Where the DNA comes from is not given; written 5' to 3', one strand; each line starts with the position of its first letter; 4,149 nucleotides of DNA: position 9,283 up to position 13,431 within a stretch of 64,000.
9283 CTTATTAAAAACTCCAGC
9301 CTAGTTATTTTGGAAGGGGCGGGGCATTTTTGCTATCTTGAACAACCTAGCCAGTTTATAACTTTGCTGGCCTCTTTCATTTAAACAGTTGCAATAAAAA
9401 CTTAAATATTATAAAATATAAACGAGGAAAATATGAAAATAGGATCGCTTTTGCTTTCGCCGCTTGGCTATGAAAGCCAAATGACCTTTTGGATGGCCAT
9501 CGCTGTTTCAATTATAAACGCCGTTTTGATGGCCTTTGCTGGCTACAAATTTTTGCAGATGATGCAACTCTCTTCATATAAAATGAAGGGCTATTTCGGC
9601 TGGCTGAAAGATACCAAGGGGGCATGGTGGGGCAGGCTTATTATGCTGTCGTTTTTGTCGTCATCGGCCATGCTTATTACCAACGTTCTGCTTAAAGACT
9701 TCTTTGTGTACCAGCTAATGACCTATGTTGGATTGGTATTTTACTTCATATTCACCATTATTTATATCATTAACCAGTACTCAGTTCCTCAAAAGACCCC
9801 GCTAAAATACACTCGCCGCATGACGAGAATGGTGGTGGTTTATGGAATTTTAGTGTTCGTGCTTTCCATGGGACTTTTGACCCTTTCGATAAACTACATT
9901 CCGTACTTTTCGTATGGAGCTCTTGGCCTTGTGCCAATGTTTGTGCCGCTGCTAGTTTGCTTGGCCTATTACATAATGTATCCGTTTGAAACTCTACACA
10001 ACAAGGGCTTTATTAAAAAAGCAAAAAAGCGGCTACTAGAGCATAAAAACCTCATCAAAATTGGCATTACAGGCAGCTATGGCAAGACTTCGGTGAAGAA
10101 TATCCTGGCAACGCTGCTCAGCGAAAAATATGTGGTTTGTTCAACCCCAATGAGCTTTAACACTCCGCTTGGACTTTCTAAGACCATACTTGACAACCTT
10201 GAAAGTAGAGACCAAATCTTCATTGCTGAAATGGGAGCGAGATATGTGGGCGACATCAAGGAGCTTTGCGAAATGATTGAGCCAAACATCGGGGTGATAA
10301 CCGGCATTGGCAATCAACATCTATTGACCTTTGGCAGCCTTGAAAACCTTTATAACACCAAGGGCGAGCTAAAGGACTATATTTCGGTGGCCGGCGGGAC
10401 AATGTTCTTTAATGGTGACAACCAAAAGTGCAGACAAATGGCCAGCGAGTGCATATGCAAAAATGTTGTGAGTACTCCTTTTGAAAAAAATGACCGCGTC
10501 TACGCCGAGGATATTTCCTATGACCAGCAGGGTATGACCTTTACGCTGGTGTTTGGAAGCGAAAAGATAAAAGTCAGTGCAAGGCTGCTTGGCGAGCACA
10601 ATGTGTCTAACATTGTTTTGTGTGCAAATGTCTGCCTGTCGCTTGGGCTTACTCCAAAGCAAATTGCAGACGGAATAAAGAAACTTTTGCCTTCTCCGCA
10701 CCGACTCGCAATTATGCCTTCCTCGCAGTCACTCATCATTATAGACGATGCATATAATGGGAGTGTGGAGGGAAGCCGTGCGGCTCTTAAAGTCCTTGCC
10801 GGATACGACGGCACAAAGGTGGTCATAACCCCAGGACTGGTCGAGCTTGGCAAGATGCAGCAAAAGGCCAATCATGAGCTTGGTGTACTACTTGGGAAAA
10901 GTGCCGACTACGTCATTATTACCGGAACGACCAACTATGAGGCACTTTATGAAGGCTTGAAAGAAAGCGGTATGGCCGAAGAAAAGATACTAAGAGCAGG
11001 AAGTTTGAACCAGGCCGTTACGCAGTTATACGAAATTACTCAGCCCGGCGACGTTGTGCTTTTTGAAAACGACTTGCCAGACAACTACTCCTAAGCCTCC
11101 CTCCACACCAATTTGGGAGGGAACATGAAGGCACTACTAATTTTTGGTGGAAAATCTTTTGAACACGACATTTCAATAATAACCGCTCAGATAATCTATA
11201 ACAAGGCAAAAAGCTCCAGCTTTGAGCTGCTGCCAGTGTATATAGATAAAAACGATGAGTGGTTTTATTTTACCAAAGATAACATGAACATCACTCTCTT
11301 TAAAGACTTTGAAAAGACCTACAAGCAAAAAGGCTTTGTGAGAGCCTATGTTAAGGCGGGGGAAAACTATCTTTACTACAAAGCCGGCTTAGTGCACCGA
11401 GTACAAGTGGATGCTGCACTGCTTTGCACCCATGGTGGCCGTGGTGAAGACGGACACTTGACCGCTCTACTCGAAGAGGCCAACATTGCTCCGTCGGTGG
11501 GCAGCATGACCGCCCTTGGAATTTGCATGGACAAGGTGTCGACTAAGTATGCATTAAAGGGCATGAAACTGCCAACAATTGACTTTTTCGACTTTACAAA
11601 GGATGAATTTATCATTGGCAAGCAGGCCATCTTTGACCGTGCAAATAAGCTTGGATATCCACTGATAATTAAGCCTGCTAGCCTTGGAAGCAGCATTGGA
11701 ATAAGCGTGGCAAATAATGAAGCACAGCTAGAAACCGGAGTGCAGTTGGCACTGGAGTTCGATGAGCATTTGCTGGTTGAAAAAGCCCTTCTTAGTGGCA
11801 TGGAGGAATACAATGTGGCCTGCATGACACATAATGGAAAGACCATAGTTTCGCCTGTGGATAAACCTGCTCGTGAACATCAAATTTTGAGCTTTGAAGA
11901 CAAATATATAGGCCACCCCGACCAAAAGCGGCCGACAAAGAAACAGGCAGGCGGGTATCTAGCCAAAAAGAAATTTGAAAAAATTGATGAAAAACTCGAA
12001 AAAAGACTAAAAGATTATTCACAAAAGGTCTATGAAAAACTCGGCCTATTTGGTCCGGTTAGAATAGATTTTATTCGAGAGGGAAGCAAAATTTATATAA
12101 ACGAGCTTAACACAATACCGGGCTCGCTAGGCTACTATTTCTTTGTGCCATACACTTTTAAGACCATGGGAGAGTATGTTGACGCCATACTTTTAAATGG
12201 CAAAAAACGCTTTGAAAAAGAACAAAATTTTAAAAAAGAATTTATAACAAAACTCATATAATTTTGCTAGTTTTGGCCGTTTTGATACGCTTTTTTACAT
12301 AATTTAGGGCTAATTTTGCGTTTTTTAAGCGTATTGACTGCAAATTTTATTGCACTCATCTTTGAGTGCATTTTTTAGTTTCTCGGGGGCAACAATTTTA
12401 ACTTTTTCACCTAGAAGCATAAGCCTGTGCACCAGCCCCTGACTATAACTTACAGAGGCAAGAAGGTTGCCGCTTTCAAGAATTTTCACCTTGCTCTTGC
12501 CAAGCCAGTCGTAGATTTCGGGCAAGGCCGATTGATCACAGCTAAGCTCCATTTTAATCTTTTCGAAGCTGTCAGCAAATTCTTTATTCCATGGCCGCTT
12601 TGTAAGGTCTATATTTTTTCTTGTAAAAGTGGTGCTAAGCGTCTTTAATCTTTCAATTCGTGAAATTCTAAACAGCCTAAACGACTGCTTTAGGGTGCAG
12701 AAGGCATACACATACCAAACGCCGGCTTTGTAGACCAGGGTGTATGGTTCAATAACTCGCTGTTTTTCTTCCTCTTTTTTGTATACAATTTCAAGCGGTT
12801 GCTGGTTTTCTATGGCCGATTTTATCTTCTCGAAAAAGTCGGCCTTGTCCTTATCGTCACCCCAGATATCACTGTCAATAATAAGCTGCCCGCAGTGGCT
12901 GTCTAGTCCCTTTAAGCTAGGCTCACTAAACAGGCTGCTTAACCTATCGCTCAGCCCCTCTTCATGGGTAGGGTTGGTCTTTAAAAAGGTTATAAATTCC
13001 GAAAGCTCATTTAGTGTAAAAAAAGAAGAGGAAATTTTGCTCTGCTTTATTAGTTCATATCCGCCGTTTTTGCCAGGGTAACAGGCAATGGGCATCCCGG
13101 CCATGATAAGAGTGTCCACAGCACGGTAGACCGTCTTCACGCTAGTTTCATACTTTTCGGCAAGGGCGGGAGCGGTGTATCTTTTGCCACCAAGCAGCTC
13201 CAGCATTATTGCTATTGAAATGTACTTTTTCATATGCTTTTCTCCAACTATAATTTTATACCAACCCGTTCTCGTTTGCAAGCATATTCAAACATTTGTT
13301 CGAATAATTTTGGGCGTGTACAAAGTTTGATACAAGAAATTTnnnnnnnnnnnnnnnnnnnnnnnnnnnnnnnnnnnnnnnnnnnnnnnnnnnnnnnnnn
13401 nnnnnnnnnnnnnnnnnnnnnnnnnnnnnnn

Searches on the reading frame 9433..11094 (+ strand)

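Call 10: search_protein_families(library=pfam, proteins=[window:9433-11094:+], max_evalue=0.01)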
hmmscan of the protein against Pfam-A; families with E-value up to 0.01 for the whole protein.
window:9433-11094:+ (553 aa): 3 families
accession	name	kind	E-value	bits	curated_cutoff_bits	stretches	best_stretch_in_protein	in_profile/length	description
PF08245.18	Mur_ligase_M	-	3.4e-36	125.5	24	1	212-400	1-199/200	Mur ligase middle domain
PF02875.26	Mur_ligase_C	-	7.6e-10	40.1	28.4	1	423-544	1-123/127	Mur ligase, glutamate ligase domain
PF05496.18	RuvB_N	-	0.0064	16.7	27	0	193-268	22-94/159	Holliday junction DNA helicase RuvB P-loop domain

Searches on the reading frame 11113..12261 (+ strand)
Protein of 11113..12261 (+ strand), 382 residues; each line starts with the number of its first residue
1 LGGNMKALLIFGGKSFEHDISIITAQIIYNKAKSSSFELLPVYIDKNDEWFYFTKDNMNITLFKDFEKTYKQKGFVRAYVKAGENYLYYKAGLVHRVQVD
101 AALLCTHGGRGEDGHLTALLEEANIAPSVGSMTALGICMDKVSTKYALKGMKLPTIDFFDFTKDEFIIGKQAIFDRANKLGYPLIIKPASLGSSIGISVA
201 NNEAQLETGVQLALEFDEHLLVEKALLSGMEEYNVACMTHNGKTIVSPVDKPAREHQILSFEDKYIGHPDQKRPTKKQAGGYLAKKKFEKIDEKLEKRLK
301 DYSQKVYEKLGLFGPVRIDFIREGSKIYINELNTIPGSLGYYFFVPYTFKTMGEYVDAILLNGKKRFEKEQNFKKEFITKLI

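Call 10: search_protein_families(library=pfam, proteins=[window:11113-12261:+], max_evalue=0.01)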
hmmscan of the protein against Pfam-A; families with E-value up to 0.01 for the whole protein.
window:11113-12261:+ (382 aa): 6 families
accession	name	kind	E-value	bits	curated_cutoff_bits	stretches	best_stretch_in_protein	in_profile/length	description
PF07478.18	Dala_Dala_lig_C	-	2e-32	112.8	24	1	149-339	3-179/204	D-ala D-ala ligase C-terminus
PF01820.27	Dala_Dala_lig_N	-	3.9e-20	73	34.6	1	8-125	3-116/121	D-ala D-ala ligase N-terminus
PF02222.28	ATP-grasp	-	8.1e-10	39.1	27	2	170-260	19-110/179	ATP-grasp domain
PF02786.22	CPSase_L_D2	-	2.1e-06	27.9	19.8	1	140-239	1-101/211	Carbamoyl-phosphate synthase L chain, ATP binding domain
PF02655.19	ATP-grasp_3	-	2.4e-05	24.9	23.2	1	138-333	1-154/160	ATP-grasp domain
PF13535.11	ATP-grasp_4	-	0.0015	18.6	27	0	181-211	2-32/160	ATP-grasp domain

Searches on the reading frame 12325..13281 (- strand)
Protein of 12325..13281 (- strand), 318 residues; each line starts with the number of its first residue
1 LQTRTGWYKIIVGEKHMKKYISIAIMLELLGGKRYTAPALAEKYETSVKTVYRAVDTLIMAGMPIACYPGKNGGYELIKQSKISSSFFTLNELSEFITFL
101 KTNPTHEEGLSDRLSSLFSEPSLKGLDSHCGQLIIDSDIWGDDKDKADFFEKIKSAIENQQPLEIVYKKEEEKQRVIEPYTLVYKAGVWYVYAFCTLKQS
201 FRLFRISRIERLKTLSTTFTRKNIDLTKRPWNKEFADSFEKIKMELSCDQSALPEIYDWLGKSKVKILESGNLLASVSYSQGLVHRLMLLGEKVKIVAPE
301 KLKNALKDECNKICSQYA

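Call 10: search_protein_families(library=pfam, proteins=[window:12325-13281:-], max_evalue=0.01)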
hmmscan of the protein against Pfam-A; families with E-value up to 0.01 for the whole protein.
window:12325-13281:- (318 aa): 4 families
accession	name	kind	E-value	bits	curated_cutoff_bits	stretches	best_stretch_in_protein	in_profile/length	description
PF13280.12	WYL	-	5.8e-20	71.5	21.8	1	149-213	2-69/70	WYL domain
PF08279.18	HTH_11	-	1e-06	29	25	1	26-75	6-54/55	HTH domain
PF02082.26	Rrf2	-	0.00082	20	30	1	23-81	11-69/132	Iron-dependent Transcriptional regulator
PF25583.1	WCX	-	0.0056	17.4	23.9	1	241-310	2-72/76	WCX domain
